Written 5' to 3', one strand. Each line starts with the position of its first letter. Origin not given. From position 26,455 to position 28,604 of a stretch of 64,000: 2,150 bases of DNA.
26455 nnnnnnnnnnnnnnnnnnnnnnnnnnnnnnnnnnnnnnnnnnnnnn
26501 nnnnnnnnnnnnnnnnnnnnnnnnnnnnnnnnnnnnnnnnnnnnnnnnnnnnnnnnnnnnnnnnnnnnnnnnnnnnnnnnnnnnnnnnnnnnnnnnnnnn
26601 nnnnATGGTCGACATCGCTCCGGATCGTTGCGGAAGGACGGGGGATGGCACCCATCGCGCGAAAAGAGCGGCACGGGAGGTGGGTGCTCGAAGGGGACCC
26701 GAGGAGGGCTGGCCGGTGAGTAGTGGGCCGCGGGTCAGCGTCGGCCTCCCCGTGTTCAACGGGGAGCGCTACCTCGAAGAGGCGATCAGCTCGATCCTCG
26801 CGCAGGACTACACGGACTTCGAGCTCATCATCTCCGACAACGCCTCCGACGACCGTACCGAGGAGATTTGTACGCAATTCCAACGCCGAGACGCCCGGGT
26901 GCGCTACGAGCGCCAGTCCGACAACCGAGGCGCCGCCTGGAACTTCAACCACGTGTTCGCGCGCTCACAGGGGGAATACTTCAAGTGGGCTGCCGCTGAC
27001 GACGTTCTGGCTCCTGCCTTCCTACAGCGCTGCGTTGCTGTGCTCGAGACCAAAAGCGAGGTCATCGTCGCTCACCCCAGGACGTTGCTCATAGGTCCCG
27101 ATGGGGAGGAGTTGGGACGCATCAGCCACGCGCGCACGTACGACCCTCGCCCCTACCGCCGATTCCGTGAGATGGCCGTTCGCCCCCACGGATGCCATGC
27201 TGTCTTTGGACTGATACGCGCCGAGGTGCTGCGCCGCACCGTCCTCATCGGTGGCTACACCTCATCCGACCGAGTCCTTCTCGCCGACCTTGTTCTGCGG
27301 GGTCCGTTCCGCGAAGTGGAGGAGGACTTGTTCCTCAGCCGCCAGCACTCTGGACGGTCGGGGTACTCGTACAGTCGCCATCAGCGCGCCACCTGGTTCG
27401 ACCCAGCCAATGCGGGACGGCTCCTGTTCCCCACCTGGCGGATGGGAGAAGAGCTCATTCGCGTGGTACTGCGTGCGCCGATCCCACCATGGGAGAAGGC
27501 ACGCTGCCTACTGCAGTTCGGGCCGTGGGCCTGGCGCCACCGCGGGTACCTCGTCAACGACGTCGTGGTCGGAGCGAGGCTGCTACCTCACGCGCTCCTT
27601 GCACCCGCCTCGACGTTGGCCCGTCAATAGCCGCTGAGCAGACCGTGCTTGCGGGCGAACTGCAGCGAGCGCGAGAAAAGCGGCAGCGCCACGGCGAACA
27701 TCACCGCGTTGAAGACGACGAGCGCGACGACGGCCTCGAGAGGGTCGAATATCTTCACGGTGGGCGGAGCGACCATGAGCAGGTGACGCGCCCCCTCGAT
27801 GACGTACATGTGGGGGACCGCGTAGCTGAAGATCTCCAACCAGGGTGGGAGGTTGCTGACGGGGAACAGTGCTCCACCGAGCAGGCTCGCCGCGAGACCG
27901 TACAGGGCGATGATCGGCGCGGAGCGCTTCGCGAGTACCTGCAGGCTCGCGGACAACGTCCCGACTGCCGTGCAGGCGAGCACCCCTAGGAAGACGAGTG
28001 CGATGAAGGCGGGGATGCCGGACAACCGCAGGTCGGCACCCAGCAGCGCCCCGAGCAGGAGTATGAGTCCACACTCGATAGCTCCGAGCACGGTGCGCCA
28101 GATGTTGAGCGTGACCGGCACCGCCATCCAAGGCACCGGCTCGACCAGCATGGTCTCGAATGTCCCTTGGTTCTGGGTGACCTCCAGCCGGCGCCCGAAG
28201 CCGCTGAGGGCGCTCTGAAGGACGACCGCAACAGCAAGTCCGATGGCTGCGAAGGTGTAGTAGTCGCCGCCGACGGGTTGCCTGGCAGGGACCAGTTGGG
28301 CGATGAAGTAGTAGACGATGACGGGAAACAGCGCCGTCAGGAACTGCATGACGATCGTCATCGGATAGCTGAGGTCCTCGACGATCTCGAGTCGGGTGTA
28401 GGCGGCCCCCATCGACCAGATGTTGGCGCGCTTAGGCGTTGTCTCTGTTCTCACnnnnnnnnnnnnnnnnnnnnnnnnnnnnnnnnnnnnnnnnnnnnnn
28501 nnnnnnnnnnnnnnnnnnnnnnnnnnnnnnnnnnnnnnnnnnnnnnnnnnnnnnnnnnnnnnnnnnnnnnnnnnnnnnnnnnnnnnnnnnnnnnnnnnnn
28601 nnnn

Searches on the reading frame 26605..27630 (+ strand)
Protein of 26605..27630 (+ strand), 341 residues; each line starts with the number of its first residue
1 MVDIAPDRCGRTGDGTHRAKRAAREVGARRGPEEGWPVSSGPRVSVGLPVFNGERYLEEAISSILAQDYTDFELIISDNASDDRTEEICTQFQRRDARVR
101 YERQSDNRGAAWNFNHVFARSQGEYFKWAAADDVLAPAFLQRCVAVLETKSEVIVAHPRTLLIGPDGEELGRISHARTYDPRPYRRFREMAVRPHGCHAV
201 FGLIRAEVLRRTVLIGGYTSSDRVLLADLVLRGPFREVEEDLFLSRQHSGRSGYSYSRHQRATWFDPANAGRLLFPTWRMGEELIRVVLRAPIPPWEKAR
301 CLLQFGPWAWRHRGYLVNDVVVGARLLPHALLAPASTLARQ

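Call 27: search_protein_families(library=pfam, proteins=[window:26605-27630:+], max_evalue=0.00001)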
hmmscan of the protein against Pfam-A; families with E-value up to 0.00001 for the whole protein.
window:26605-27630:+ (341 aa): 2 families
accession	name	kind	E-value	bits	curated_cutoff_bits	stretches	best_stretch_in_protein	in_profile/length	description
PF00535.33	Glycos_transf_2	-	2.7e-29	102.7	23.3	1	45-210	1-165/168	Glycosyl transferase family 2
PF13641.12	Glyco_tranf_2_3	-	3.5e-11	44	27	1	42-162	1-126/230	Glycosyltransferase like family 2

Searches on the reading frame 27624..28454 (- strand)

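Call 27: search_protein_families(library=pfam, proteins=[window:27624-28454:-], max_evalue=0.00001)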
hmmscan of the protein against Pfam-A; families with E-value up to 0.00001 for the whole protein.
window:27624-28454:- (276 aa): 3 families
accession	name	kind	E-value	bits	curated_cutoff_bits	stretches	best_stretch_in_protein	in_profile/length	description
PF01061.29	ABC2_membrane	-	2e-14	54.1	26.9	1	37-226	20-210/211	ABC-2 type transporter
PF06182.17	ABC2_membrane_6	-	2.6e-07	31.1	22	0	95-257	59-222/229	ABC-2 family transporter protein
PF12698.13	ABC2_membrane_3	-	6.8e-06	25.8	31.6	1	119-257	213-346/347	ABC-2 family transporter protein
